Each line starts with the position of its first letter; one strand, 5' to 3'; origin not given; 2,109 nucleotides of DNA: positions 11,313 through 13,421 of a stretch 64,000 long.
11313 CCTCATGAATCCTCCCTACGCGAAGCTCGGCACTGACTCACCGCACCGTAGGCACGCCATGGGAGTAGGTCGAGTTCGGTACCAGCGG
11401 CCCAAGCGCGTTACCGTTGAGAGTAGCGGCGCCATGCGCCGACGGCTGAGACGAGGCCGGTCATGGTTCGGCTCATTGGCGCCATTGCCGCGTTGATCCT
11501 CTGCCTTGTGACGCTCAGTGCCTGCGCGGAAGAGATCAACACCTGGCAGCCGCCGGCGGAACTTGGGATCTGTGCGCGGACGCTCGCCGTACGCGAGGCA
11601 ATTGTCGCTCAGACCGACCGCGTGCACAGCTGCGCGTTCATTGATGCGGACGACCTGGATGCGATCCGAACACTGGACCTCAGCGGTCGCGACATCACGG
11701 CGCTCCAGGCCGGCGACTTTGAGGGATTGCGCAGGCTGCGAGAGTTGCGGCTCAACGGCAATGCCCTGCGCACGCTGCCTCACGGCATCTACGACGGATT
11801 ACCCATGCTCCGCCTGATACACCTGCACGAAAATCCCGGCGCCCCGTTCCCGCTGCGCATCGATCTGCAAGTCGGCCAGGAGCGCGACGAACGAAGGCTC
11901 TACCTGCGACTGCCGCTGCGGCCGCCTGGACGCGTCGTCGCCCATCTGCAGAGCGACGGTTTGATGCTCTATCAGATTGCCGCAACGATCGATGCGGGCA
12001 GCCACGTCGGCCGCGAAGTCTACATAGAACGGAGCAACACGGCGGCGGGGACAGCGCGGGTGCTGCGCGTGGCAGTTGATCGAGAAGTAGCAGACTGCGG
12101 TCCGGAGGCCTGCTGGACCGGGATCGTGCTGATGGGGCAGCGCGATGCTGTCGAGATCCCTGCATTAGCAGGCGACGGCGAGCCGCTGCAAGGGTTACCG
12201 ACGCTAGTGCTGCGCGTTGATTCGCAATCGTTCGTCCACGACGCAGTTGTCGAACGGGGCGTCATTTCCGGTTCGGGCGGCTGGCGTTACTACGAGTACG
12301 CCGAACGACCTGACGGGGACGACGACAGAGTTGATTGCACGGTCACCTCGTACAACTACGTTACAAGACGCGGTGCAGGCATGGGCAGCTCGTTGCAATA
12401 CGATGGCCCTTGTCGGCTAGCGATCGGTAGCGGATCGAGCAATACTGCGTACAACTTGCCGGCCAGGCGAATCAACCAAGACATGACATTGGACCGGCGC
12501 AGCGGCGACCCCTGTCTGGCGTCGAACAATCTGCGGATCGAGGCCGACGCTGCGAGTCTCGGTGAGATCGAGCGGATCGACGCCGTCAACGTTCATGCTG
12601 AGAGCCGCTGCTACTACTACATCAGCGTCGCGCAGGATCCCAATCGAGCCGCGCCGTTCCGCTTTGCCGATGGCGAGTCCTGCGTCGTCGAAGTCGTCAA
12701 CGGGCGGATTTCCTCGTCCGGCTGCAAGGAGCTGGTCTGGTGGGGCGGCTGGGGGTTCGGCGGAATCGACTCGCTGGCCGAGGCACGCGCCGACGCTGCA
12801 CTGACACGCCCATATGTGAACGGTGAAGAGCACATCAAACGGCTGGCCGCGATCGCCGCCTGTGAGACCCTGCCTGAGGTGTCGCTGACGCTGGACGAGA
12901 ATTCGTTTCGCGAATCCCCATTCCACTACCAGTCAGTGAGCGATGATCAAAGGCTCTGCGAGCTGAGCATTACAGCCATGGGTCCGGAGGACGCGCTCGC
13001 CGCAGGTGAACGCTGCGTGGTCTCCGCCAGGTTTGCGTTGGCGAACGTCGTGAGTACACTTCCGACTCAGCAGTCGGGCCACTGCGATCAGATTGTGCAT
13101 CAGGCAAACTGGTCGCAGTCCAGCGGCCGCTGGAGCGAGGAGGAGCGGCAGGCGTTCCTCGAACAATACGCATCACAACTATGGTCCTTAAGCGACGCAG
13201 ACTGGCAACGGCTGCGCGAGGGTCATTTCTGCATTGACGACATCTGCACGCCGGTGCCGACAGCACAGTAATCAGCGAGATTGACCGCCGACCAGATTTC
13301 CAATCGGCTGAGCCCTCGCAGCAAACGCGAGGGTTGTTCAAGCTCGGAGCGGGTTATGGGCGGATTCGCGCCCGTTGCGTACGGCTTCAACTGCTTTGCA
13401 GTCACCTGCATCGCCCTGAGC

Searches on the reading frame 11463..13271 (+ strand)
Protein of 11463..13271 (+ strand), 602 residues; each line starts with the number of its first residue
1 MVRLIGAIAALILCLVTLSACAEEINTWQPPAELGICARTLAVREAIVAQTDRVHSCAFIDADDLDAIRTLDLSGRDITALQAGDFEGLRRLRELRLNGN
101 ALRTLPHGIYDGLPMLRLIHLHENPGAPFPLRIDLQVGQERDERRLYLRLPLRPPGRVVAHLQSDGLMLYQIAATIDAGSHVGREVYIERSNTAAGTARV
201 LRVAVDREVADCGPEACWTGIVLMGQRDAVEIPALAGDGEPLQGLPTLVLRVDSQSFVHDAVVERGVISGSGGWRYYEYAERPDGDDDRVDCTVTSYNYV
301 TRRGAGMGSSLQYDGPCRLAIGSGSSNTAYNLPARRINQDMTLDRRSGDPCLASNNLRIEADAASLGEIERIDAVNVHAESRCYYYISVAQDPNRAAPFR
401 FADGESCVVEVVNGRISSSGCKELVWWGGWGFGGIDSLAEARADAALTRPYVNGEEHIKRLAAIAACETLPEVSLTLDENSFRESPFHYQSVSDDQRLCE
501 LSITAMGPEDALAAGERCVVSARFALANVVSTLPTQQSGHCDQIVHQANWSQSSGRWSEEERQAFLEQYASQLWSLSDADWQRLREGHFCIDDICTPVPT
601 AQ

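Call 39: search_protein_families(library=pfam, proteins=[window:11463-13271:+], max_evalue=0.001)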
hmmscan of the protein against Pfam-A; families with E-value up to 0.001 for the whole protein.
window:11463-13271:+ (602 aa): 1 family
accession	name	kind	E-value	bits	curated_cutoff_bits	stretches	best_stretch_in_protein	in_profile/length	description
PF13855.12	LRR_8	-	1.4e-08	34.8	27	1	68-124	3-59/61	Leucine rich repeat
